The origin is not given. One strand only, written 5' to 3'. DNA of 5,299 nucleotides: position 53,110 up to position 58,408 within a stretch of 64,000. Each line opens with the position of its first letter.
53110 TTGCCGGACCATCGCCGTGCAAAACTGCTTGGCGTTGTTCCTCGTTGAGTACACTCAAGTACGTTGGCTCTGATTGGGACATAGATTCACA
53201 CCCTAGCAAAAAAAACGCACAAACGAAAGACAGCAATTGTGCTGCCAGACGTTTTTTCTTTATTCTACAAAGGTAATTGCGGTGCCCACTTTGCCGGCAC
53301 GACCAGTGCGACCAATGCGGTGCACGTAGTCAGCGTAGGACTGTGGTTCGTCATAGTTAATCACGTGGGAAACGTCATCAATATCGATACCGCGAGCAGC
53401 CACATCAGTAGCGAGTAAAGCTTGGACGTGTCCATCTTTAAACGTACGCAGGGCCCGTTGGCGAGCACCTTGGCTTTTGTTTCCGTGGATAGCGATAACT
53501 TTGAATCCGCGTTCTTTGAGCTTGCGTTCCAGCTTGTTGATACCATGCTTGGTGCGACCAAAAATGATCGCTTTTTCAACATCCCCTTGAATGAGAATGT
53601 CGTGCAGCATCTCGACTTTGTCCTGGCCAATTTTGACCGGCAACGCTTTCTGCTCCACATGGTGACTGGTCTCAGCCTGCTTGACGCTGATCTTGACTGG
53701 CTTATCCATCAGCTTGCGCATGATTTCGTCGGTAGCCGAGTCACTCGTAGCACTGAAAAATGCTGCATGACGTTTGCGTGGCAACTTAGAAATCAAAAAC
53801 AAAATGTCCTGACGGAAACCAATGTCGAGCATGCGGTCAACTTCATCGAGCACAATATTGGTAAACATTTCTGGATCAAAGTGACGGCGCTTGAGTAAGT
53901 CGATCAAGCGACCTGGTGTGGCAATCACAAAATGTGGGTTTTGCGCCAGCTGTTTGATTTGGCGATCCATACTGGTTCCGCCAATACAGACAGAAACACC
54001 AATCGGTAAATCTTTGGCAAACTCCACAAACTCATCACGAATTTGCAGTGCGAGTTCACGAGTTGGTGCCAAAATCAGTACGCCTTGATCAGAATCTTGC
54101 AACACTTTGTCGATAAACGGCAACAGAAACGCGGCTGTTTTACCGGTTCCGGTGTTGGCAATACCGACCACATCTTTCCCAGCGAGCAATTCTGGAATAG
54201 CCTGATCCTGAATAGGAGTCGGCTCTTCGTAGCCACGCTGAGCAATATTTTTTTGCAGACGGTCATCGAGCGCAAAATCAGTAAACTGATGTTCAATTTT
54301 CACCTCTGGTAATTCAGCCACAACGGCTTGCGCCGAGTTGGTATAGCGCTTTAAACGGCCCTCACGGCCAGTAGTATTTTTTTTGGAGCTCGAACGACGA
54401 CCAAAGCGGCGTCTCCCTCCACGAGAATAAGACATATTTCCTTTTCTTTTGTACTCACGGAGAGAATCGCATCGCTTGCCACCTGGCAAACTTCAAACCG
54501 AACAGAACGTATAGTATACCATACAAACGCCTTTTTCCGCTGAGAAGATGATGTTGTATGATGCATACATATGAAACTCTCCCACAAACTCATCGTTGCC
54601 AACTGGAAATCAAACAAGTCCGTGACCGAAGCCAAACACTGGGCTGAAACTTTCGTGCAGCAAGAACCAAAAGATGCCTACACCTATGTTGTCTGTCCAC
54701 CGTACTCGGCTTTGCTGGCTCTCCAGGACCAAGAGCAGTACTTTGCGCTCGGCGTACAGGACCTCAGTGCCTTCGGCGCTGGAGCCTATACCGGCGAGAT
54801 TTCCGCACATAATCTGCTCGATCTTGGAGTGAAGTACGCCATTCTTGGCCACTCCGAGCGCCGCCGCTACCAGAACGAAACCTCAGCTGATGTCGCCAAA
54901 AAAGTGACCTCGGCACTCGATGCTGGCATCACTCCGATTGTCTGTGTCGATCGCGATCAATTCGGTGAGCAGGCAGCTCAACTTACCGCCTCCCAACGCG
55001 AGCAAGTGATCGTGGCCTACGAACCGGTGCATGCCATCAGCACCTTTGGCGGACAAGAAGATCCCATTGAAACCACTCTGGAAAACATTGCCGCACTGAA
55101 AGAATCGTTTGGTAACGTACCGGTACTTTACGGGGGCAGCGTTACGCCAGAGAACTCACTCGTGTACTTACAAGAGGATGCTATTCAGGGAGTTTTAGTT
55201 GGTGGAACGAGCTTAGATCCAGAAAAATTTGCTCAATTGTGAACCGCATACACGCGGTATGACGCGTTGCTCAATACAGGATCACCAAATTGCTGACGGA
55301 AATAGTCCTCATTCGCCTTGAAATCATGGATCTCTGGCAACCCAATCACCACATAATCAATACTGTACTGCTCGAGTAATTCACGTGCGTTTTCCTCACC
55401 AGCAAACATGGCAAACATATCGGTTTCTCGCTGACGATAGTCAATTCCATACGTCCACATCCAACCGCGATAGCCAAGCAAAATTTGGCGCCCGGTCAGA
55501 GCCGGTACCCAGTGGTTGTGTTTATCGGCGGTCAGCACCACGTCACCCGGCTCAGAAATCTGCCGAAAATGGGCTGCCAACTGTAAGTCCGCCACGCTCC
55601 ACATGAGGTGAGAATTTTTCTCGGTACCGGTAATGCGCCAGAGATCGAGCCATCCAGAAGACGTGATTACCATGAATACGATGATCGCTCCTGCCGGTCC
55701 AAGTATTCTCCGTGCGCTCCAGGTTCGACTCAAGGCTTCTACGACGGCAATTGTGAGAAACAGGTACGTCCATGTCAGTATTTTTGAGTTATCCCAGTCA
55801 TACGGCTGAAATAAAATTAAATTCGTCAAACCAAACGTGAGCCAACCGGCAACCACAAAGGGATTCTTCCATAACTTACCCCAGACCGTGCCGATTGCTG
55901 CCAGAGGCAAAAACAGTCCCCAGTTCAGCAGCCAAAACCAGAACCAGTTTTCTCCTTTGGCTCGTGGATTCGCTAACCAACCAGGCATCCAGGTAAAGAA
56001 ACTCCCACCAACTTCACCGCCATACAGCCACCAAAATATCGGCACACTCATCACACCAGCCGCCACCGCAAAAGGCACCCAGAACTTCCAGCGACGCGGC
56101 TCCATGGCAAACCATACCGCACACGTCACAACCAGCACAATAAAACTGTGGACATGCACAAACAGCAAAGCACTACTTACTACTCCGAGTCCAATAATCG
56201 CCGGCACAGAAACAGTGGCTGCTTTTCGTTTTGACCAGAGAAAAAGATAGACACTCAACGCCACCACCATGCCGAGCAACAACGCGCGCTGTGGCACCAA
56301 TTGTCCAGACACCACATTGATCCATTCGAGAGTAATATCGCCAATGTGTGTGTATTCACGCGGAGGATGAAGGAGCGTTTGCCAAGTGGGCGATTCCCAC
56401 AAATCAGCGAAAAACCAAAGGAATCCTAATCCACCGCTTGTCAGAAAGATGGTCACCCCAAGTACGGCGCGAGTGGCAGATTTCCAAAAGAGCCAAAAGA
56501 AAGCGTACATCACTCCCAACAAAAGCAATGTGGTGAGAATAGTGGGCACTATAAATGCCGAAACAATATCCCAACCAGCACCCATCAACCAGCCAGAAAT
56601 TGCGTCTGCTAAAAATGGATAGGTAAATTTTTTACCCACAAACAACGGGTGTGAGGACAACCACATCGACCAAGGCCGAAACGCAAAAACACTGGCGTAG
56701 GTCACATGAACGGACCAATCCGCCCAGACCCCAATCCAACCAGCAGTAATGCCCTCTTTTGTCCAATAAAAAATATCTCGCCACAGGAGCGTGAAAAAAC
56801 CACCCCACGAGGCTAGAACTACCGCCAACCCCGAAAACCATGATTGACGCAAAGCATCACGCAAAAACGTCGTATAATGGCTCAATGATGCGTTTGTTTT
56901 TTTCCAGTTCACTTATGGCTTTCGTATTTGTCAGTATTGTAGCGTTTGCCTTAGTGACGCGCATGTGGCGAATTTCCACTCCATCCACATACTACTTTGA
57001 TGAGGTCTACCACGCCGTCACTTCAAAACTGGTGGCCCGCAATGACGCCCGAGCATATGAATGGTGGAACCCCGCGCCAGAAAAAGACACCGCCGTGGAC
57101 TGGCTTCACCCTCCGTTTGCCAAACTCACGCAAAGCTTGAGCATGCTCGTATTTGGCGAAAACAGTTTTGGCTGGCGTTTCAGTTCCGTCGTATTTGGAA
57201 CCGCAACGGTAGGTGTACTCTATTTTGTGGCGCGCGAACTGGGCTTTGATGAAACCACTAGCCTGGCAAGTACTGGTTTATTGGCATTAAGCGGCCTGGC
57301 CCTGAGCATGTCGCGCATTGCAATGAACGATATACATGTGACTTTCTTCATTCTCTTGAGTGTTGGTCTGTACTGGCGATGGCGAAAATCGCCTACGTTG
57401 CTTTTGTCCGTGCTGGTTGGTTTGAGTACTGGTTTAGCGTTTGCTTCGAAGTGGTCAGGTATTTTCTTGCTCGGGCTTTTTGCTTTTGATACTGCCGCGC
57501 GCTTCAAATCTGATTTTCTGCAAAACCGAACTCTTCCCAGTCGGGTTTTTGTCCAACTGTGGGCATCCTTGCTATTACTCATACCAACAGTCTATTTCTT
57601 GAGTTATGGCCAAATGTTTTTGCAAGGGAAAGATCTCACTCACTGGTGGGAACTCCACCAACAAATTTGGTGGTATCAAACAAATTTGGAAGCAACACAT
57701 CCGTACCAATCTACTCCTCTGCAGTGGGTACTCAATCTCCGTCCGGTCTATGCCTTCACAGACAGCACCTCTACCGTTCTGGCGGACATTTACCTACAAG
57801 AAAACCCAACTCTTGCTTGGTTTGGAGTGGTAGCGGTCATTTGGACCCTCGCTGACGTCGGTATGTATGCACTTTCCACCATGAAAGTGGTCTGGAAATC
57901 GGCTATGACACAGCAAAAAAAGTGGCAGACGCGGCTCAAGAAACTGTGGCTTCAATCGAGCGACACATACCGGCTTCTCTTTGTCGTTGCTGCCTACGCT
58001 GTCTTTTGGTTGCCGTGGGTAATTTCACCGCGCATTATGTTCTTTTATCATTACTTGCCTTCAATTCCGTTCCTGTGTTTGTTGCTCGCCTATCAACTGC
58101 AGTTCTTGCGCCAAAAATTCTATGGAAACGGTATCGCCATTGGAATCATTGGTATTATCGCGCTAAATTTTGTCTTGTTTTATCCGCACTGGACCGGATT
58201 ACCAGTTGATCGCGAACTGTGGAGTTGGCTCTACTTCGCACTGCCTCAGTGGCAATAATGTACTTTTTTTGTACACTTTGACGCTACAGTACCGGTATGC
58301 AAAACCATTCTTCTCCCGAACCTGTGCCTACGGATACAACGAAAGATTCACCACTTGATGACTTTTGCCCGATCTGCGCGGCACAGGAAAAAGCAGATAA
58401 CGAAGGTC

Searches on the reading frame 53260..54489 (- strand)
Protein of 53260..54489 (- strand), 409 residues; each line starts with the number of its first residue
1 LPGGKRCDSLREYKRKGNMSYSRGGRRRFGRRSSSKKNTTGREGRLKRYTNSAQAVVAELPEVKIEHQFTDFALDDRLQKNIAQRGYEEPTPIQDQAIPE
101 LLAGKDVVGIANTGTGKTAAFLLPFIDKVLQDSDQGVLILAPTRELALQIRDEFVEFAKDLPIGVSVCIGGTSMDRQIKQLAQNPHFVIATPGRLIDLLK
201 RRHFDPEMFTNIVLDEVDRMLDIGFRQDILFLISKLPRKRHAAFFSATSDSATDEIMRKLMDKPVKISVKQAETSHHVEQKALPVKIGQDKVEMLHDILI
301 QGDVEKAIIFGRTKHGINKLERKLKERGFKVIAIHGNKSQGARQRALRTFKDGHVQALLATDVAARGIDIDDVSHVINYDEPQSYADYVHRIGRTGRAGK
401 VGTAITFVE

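Call 51: search_protein_families(library=pfam, proteins=[window:53260-54489:-], max_evalue=0.00001)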
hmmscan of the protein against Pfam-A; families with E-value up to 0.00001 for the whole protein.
window:53260-54489:- (409 aa): 3 families
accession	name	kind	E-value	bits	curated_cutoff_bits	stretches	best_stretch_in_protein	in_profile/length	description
PF00270.35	DEAD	-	1.6e-44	152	26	1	91-254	1-165/167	DEAD/DEAH box helicase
PF00271.37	Helicase_C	-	1.1e-32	113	23.5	1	290-399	1-110/110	Helicase conserved C-terminal domain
PF04851.21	ResIII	-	1.6e-08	35.1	22.5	1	90-222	4-139/164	Type III restriction enzyme, res subunit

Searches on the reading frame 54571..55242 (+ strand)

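Call 51: search_protein_families(library=pfam, proteins=[window:54571-55242:+], max_evalue=0.00001)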
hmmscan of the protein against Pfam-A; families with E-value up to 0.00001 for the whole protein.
window:54571-55242:+ (223 aa): 1 family
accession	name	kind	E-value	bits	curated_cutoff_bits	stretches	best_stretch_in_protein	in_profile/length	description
PF00121.24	TIM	-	5.7e-56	190.2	20.1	1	6-223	1-241/245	Triosephosphate isomerase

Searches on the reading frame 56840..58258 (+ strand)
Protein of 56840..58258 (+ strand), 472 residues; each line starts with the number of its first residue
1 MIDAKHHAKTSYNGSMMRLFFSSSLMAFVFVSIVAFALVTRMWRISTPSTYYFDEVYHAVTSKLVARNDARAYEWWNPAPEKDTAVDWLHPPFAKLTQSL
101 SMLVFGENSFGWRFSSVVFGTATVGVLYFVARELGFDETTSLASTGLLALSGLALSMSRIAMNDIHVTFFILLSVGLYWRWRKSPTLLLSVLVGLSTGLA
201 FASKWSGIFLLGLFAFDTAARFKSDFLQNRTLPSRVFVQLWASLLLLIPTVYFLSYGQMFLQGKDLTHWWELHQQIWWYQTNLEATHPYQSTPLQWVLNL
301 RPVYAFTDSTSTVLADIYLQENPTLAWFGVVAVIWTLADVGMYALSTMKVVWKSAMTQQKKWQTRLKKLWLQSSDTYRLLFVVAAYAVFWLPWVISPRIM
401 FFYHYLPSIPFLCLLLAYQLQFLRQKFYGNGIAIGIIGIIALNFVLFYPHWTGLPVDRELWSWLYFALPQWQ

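Call 51: search_protein_families(library=pfam, proteins=[window:56840-58258:+], max_evalue=0.00001)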
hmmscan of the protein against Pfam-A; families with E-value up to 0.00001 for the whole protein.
window:56840-58258:+ (472 aa): 3 families
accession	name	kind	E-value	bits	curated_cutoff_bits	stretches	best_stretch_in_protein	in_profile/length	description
PF16192.10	PMT_4TMC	-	4.3e-23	82.3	32.4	1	267-463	3-195/202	C-terminal four TMM region of protein-O-mannosyltransferase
PF02366.24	PMT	-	3.7e-19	69.7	22.7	1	32-254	2-234/245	Dolichyl-phosphate-mannose-protein mannosyltransferase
PF13231.12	PMT_2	-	4.9e-12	46.8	26.1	1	90-212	2-123/160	Dolichyl-phosphate-mannose-protein mannosyltransferase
